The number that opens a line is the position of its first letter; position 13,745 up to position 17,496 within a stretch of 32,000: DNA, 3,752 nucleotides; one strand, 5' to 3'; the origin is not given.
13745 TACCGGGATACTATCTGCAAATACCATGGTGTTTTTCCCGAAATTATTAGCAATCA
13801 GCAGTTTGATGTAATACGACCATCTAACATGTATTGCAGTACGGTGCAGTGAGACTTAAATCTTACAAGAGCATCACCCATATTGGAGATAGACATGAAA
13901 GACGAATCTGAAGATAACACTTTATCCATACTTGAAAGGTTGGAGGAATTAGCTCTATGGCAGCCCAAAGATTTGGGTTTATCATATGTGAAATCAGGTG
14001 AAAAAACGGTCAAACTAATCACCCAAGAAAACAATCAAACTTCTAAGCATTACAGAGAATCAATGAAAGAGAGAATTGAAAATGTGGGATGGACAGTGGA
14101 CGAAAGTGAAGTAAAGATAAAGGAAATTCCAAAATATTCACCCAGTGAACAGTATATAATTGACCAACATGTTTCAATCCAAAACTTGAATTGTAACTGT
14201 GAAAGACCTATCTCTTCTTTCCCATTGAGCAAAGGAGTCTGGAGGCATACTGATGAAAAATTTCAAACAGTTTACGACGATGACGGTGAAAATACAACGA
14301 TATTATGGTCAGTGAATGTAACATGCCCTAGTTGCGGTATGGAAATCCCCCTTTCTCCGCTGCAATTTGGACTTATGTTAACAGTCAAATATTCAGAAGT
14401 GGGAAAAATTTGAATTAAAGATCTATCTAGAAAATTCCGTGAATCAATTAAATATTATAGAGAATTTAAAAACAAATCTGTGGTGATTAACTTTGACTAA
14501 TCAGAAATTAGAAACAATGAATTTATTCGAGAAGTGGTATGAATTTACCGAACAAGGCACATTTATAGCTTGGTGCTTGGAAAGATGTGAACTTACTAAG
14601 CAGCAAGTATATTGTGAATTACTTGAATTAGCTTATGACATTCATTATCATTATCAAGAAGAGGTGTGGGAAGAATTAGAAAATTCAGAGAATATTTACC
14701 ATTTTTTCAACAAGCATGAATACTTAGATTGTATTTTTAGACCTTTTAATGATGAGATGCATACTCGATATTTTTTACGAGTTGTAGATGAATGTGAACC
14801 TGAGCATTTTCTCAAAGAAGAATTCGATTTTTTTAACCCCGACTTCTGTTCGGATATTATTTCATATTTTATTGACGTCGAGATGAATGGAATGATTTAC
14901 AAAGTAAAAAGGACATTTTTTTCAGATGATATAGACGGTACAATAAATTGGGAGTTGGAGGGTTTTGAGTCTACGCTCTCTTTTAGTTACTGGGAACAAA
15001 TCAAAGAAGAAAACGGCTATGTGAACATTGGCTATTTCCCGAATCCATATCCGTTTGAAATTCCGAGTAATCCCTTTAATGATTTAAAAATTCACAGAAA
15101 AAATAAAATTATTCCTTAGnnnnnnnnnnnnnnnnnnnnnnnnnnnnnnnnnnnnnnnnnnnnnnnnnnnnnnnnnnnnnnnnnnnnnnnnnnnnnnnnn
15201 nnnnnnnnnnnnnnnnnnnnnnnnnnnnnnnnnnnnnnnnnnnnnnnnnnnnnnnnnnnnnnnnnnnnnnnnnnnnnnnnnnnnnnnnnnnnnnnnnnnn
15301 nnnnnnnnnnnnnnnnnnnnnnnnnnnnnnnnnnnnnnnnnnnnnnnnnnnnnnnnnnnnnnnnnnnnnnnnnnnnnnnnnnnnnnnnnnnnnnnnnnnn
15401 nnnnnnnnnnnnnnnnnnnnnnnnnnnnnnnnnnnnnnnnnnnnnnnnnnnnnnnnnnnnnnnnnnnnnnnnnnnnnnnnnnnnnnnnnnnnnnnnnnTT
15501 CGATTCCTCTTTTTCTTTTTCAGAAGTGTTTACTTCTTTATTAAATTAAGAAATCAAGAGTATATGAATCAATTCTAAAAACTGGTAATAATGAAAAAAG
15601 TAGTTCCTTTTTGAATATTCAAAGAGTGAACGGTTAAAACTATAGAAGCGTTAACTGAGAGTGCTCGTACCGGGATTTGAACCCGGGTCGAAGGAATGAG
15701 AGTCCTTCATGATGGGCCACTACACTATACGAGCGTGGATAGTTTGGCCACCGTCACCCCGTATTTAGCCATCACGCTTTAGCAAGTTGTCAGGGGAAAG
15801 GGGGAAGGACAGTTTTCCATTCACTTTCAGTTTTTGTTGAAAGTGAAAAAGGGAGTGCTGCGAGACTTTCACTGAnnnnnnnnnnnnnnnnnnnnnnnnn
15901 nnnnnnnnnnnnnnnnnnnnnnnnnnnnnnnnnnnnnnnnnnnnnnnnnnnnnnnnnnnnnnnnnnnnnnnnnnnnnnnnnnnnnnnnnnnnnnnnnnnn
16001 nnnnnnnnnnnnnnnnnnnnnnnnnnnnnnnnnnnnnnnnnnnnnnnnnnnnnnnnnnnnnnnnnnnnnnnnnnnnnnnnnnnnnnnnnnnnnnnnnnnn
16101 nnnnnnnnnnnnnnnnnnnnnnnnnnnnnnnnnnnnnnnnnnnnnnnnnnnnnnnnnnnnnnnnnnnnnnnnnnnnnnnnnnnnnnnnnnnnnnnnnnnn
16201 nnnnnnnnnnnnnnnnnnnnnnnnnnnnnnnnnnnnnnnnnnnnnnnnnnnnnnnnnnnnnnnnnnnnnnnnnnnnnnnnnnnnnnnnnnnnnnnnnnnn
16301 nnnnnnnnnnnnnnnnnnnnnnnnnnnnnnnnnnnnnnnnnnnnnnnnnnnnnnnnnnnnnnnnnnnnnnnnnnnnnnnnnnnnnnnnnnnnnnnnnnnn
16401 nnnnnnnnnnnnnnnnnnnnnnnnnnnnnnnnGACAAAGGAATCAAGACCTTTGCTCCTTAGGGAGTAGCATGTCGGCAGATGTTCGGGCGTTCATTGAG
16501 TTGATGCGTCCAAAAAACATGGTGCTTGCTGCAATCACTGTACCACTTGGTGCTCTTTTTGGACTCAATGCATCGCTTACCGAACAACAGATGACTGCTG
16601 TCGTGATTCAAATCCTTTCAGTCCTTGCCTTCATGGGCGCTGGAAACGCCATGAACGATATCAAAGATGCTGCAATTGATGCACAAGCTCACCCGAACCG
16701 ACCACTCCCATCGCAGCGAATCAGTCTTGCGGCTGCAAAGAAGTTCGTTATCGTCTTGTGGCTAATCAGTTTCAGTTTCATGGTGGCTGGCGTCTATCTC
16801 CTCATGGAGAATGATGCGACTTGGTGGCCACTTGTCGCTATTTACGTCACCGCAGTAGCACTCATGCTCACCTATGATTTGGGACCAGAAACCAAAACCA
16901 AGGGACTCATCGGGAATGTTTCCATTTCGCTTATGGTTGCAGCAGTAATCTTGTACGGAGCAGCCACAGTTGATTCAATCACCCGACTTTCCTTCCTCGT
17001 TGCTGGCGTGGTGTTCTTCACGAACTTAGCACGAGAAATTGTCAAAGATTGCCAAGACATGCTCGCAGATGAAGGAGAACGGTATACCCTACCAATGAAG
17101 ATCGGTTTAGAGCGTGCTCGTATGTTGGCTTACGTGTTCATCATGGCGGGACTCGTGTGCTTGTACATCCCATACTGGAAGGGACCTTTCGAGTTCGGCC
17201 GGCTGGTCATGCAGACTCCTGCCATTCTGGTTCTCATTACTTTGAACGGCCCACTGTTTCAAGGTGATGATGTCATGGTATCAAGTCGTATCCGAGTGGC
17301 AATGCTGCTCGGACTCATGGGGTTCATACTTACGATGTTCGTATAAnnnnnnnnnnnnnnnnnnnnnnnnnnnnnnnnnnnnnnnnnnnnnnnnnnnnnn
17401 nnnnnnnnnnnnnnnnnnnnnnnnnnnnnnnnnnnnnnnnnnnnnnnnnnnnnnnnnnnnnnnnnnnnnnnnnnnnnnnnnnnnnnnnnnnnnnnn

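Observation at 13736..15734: Integrase-less, AT-rich three-gene orphan islet at the 3' end of tRNA-Glu, bounded by an 18-nt direct repeat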

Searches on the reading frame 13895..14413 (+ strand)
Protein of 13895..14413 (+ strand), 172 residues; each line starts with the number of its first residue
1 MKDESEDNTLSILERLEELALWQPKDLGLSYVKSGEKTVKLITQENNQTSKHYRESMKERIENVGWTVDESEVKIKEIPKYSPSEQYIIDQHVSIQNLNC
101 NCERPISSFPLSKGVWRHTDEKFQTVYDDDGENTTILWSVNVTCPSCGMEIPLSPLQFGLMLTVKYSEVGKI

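Call 9: search_protein_families(library=pfam, proteins=[window:13895-14413:+], max_evalue=0.1)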
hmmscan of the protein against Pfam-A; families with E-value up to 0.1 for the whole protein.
window:13895-14413:+ (172 aa): 1 family
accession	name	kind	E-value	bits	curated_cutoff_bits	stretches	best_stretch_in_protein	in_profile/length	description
PF11874.13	DUF3394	-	0.026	14.6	28.2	1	37-106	93-156/181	Domain of unknown function (DUF3394)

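Call 10: search_protein_families(library=phrogs, proteins=[window:13895-14413:+], max_evalue=1)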
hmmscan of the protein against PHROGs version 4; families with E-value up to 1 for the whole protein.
window:13895-14413:+ (172 aa): 3 families
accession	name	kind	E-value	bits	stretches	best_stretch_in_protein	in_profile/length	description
phrog_16076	-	unknown function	0.0053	17.5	1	28-74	3-49/65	-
phrog_10183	-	other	0.048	12.8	1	120-153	179-217/889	DNA methyltransferase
phrog_21601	-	unknown function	0.063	14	1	51-98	88-136/141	-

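Call 11: search_protein_families(library=padloc, proteins=[window:13895-14413:+], max_evalue=1)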
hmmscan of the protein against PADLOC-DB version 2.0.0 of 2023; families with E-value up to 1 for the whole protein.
window:13895-14413:+ (172 aa): 0 families

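Call 63: search_solved_structures(query=window:13895-14413:+, max_evalue=10)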
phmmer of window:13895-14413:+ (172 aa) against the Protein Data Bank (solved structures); distinct sequences matched with E-value up to 10: 3.
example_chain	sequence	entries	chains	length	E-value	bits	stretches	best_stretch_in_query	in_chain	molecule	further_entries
1ear_A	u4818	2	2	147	0.35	13.8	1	4-82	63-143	UREASE ACCESSORY PROTEIN UREE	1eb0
4l3k_A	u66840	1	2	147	0.37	13.7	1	4-82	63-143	Urease accessory protein UreE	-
7vlj_A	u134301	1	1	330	0.75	12.7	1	1-116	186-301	Serine protease inhibitor, putative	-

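Call 72: search_protein_representatives(protein=window:13895-14413:+)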
Query: 172 residues. Proteins with E-value up to 0.001 (for the whole library): 24; up to 1e-10: 8; up to 1e-30: 2. The best 24 are listed.
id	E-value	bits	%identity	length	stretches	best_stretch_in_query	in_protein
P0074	4.3e-67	241.3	68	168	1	1-169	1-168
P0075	3.4e-33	131.0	43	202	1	6-164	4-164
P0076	9.9e-28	113.2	40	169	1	9-160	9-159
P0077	7.0e-16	74.7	53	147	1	10-88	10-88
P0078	1.8e-14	70.1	31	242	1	7-161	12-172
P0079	6.1e-13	65.1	31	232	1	20-161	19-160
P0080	1.0e-11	61.1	34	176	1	61-161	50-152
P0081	6.3e-11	58.5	33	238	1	11-161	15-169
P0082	2.9e-09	53.1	60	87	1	19-70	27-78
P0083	4.3e-09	52.6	29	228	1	9-166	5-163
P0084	1.2e-08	51.1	28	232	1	3-160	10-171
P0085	1.9e-08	50.5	28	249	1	19-160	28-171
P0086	6.8e-08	48.7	36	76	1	3-75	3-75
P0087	1.2e-07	47.9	31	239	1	8-148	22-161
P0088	1.2e-07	47.9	28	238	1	19-160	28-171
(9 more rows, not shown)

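Call 74: search_protein_families(library=pfam, alignment_id=A4, max_evalue=0.01)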
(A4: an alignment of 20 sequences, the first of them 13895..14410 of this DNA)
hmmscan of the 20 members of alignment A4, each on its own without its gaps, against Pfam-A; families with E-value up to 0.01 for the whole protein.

A. member 1, window:13895-14410:+ (172 aa): 0 families

B. families by the number of members that match (of 20 scanned): 1 family
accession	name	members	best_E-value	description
PF20924.2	RLIP76_Ral-bd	1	0.0019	RLIP76, Ral binding domain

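Call 75: search_solved_structures(query=A4, max_evalue=1)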
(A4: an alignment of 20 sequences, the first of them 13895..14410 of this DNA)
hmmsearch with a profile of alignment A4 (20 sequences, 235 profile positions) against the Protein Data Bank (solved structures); distinct sequences matched with E-value up to 1: 0.

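Call 84: search_protein_families(library=ncbifam, proteins=[window:13895-14410:+, P0078], max_evalue=1)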
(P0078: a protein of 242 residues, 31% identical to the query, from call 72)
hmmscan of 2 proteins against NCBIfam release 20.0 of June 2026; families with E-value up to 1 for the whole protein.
window:13895-14410:+ (172 aa): 1 family
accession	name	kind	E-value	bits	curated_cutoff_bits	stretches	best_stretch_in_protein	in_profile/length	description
NF053639.1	Mfer334_fam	equivalog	0.036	13.9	260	1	4-81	130-206/209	pseudomurein biosynthesis protein PmurB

P0078 (242 aa): 1 family
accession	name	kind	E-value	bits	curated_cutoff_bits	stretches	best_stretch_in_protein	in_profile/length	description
NF041591.1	CxxC_VVA0879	subfamily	0.024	14.6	37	0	89-126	2-39/101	VVA0879 family protein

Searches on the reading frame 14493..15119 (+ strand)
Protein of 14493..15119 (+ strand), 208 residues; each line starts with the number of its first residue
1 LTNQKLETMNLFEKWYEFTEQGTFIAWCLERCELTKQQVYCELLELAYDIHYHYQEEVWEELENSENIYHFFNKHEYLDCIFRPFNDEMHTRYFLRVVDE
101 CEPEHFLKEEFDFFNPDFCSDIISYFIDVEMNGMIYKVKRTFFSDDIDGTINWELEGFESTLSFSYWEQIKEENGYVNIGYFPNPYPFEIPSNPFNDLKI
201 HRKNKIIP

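Call 9: search_protein_families(library=pfam, proteins=[window:14493-15119:+], max_evalue=0.1)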
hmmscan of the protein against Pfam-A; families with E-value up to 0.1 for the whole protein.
window:14493-15119:+ (208 aa): 1 family
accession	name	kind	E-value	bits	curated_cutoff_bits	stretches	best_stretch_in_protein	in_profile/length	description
PF13619.11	KTSC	-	0.026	14.7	25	1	55-75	33-53/58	KTSC domain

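Call 10: search_protein_families(library=phrogs, proteins=[window:14493-15119:+], max_evalue=1)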
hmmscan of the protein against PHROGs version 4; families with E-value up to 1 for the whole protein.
window:14493-15119:+ (208 aa): 0 families

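Call 11: search_protein_families(library=padloc, proteins=[window:14493-15119:+], max_evalue=1)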
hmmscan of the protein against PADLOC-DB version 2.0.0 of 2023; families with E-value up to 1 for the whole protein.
window:14493-15119:+ (208 aa): 0 families

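Call 19: find_homologous_proteins(query=window:14493-15119:+, max_evalue=0.01)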
Query window:14493-15119:+ (208 aa): 1 proteins with E <= 0.01 among 49 candidates.
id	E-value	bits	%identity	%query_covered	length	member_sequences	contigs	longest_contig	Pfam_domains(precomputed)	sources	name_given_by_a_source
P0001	3.9e-141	486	100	100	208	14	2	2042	-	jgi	-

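Call 23: find_encoding_contigs(protein=P0001, flank=10000, max_places=6)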
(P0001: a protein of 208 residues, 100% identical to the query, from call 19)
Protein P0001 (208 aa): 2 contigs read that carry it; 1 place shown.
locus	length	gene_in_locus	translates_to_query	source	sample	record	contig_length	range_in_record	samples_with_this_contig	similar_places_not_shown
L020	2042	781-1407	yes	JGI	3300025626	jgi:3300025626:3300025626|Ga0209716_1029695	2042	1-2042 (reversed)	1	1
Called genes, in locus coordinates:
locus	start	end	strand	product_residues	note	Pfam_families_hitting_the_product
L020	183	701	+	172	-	-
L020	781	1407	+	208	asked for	-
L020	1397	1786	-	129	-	-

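Call 61: search_solved_structures(query=window:14493-15119:+, max_evalue=10)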
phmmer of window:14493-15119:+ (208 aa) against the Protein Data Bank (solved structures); distinct sequences matched with E-value up to 10: 0.

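Call 70: predict_structure(protein=window:14493-15116:+)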
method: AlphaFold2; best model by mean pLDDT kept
length: 208 residues; sequences in the alignment: 1
mean_pLDDT: 47.5   pTM: 0.39
mean pLDDT of the five models: 47.5, 42.2, 41.8, 41.3, 35.9
residues with pLDDT >= 90: 0; 70-90: 0; 50-70: 95; < 50: 113
segments of 3 or more residues with pLDDT < 50: 1-8, 20-23, 25-27, 76-81, 106-126, 141-151, 159-161, 163-208
pLDDT, mean of each block of 10 residues (from residue 1): 47 52 49 56 63 55 53 50 53 61 48 39 45 53 43 49 44 37 29 39 30
secondary structure, 60 per line:
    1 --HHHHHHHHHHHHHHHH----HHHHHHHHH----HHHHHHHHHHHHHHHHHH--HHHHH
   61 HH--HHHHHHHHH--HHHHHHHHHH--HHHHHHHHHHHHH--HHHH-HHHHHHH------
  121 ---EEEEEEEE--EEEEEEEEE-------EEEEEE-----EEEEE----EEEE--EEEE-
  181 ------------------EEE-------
elements in order: H3-18 H23-31 H36-53 H56-62 H65-73 H76-85 H88-100 H103-106 H108-114 E124-131 E134-142 E150-155 E161-165 E170-173 E176-179 E199-201

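Call 84: search_protein_families(library=ncbifam, proteins=[window:14493-15116:+], max_evalue=1)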
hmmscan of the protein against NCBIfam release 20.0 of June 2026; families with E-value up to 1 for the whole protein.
window:14493-15116:+ (208 aa): 0 families

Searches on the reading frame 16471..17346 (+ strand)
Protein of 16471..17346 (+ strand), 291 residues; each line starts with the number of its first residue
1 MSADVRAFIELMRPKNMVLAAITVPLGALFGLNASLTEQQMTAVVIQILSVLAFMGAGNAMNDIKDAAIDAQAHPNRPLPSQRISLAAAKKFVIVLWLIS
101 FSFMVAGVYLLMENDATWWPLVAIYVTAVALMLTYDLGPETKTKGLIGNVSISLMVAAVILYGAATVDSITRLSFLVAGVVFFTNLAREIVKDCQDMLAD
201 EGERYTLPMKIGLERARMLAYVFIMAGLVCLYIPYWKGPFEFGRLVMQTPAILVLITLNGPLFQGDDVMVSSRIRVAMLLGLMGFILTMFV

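Call 9: search_protein_families(library=pfam, proteins=[window:16471-17346:+], max_evalue=0.1)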
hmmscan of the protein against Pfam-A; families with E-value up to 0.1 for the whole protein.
window:16471-17346:+ (291 aa): 1 family
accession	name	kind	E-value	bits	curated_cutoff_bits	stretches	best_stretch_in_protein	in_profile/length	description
PF01040.23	UbiA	-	3.3e-24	86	34.2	1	41-243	18-210/250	UbiA prenyltransferase family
